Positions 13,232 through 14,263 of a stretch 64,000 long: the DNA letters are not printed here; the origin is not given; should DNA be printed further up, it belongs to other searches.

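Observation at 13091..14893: Low-GC orphan three-gene islet directly downstream of tRNA-Leu(GAG)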

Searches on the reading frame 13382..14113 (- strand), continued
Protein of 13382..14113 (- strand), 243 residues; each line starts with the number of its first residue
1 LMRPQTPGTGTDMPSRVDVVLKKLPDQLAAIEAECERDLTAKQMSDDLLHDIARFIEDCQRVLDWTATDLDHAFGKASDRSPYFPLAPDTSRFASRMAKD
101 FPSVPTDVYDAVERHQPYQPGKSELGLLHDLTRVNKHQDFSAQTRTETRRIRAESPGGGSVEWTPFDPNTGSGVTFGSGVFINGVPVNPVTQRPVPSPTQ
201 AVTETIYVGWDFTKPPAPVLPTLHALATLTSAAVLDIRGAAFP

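Call 82: search_protein_families(library=pfam, proteins=[L182:1409-5428:+, L171:1482-5825:+, L170:3187-5955:+, L179:1445-4291:+, L179:6457-8928:+, L150:1249-3885:+, L169:598-3183:+, L118:2239-4959:+, L133:5068-8190:+, L178:1594-2739:+], max_evalue=0.00001)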
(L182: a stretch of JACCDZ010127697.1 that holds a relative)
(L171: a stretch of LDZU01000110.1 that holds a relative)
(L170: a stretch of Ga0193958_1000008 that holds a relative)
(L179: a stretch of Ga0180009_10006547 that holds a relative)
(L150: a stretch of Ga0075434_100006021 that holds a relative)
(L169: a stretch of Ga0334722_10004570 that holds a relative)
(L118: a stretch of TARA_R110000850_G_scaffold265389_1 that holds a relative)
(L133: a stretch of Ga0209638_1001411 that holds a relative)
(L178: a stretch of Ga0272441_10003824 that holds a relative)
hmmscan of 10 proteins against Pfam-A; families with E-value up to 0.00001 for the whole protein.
L182:1409-5428:+ (1339 aa): 0 families

L171:1482-5825:+ (1447 aa): 0 families

L170:3187-5955:+ (922 aa): 5 families
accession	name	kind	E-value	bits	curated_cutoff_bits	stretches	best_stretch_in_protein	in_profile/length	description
PF04471.18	Mrr_cat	-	3.4e-12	46.9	21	1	16-108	5-99/115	Restriction endonuclease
PF20703.3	nSTAND1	-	5.3e-10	39.9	27.1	1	248-467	8-202/379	Novel STAND NTPase 1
PF13191.12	AAA_16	-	6.9e-09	36.9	32.6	1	256-389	2-145/167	AAA ATPase domain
PF13401.12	AAA_22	-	4.1e-07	30.8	27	1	277-405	3-108/130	AAA domain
PF01637.24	ATPase_2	-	5.8e-06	26.7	33.2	1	267-389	8-123/225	ATPase domain predominantly from Archaea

L179:1445-4291:+ (948 aa): 0 families

L179:6457-8928:+ (823 aa): 6 families
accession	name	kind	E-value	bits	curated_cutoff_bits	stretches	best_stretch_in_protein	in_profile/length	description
PF04851.21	ResIII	-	6.8e-44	150.1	22.5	1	189-346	3-163/164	Type III restriction enzyme, res subunit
PF08463.15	EcoEI_R_C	-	4.3e-38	131.4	24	1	665-819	1-163/163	EcoEI R protein C-terminal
PF18766.7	SWI2_SNF2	-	6.6e-21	75.4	26.7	1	193-377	1-187/221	SWI2/SNF2 ATPase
PF00270.35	DEAD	-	1.2e-14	54.8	26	1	201-348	7-163/167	DEAD/DEAH box helicase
PF04313.20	HSDR_N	-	5.4e-07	30.1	25.1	0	73-128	121-184/198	Type I restriction enzyme R protein N terminus (HSDR_N)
PF00271.37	Helicase_C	-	8.5e-07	29.7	23.5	1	432-547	5-110/110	Helicase conserved C-terminal domain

L150:1249-3885:+ (878 aa): 1 family
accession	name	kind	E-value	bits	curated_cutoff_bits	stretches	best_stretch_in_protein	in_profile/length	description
PF11028.14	TMEM260-like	-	4.2e-41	141.1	24.2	1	142-304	1-171/179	Protein O-mannosyl-transferase TMEM260-like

L169:598-3183:+ (861 aa): 5 families
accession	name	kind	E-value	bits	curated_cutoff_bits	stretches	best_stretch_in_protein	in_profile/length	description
PF00122.25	E1-E2_ATPase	-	1.6e-48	165.1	28.1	1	133-323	4-181/181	E1-E2 ATPase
PF00689.26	Cation_ATPase_C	-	7.6e-19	68.6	27.3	1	690-853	1-175/175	Cation transporting ATPase, C-terminus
PF00690.31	Cation_ATPase_N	-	2.9e-15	56.1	20.4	1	25-91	2-69/69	Cation transporter/ATPase, N-terminus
PF00702.32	Hydrolase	-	1.2e-11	45.8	26.4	1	339-621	1-191/191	haloacid dehalogenase-like hydrolase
PF13246.12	Cation_ATPase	-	1.8e-06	28.3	21.7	1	402-446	44-90/91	Cation transport ATPase (P-type)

L118:2239-4959:+ (906 aa): 2 families
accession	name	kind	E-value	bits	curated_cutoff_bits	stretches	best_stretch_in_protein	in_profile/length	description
PF20601.3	DUF6797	-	4.2e-33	114.5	24.9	1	242-346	1-96/96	Domain of unknown function (DUF6797)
PF13442.11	Cytochrome_CBB3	-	1e-09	39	27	1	63-137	2-68/68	Cytochrome C oxidase, cbb3-type, subunit III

L133:5068-8190:+ (1040 aa): 2 families
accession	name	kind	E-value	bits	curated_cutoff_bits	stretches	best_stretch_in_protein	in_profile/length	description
PF04465.17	DUF499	-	4.4e-28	98.1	23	1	128-400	53-319/1024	Protein of unknown function (DUF499)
PF13290.12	CHB_HEX_C_1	-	1.6e-06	28.4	22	1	845-894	5-51/67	Chitobiase/beta-hexosaminidase C-terminal domain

L178:1594-2739:+ (381 aa): 3 families
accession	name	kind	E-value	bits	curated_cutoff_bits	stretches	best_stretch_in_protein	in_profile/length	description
PF00580.27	UvrD-helicase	-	3.4e-19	70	23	2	100-203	173-253/271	UvrD/REP helicase N-terminal domain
PF13245.12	AAA_19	-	1.1e-09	39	25.1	1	9-204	12-132/134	AAA domain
PF01443.25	Viral_helicase1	-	1e-08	35.8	21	0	186-365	81-227/228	Viral superfamily 1 RNA helicase core domain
